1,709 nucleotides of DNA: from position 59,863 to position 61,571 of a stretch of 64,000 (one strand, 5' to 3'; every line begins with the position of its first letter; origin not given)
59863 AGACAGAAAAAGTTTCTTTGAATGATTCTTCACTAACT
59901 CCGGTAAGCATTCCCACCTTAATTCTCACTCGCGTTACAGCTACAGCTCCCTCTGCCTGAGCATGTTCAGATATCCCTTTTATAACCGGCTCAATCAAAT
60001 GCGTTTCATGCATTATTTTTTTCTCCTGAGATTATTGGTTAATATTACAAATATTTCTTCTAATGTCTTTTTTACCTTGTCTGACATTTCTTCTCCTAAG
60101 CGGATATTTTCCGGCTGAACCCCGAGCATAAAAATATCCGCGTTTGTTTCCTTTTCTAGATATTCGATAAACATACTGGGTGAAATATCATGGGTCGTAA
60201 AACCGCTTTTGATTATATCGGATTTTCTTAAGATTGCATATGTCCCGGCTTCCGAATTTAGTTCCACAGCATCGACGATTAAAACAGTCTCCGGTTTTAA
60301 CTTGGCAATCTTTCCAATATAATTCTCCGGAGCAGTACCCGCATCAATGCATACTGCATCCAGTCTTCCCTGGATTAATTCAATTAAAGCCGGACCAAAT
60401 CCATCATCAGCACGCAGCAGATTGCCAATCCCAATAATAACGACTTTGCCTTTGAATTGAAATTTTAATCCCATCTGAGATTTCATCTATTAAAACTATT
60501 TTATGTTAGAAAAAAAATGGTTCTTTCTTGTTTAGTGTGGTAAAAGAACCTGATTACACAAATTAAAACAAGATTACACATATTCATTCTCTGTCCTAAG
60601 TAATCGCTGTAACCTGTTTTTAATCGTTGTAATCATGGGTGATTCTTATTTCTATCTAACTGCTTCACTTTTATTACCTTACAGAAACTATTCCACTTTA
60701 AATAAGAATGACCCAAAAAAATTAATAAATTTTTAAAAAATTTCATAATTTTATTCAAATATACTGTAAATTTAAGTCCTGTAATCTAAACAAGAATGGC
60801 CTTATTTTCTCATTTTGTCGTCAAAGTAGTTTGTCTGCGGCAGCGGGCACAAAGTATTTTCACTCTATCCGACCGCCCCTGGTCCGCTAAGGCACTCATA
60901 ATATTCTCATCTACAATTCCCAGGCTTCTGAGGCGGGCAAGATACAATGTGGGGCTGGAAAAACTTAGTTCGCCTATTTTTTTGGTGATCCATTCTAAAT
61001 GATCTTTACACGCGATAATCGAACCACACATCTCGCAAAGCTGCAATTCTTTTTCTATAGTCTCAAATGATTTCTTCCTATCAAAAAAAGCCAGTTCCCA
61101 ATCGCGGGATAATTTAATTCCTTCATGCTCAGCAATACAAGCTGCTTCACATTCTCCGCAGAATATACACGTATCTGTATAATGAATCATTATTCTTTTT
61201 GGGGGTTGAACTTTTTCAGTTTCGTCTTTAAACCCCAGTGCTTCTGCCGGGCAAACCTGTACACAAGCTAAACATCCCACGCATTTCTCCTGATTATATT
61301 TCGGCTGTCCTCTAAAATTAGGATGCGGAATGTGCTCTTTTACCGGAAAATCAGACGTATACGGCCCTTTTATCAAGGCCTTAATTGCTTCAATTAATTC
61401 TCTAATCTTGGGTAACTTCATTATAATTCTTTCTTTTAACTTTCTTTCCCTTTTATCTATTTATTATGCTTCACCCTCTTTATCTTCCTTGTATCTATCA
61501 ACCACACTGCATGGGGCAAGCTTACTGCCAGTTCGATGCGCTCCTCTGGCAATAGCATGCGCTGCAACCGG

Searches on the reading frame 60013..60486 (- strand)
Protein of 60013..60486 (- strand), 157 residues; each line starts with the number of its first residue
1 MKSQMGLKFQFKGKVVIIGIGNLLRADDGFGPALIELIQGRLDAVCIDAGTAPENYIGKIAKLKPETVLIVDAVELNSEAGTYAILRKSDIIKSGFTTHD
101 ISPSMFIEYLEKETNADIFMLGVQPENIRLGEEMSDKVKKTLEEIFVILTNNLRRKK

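Call 64: search_protein_families(library=pfam, proteins=[window:60013-60486:-], max_evalue=0.0001)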
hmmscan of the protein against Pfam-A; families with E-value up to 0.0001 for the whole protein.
window:60013-60486:- (157 aa): 1 family
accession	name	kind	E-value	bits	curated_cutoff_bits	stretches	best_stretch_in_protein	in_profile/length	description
PF01750.23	HycI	-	3e-16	59.9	23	1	45-148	18-126/130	Hydrogenase maturation protease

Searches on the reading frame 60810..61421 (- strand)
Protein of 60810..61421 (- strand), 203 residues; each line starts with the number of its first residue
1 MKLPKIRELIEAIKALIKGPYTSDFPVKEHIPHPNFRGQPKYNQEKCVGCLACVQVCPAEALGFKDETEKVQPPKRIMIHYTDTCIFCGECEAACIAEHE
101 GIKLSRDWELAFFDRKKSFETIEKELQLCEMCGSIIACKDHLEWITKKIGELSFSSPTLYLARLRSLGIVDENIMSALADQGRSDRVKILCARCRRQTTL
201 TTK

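Call 64: search_protein_families(library=pfam, proteins=[window:60810-61421:-], max_evalue=0.0001)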
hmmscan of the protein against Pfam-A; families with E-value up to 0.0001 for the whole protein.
window:60810-61421:- (203 aa): 8 families
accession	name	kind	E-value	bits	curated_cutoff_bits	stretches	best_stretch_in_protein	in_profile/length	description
PF13187.11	Fer4_9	-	2.6e-09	37.4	27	1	46-95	1-47/52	4Fe-4S dicluster domain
PF00037.32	Fer4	-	3.6e-09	36.5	21.1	1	41-62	2-23/24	4Fe-4S binding domain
PF12838.12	Fer4_7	-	3.8e-09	37.3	27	1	46-95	1-48/52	4Fe-4S dicluster domain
PF13237.11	Fer4_10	-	7.8e-07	29.4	25.5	1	40-95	2-52/53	4Fe-4S dicluster domain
PF12837.12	Fer4_6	-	3.2e-06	27.3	25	1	40-62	2-24/24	4Fe-4S binding domain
PF12797.12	Fer4_2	-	5e-06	26.6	24.5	1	40-59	3-22/22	4Fe-4S binding domain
PF13183.11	Fer4_8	-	1.1e-05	26.3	27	0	45-59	52-66/68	4Fe-4S dicluster domain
PF14697.11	Fer4_21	-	1.3e-05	25.7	35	0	41-60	35-55/59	4Fe-4S dicluster domain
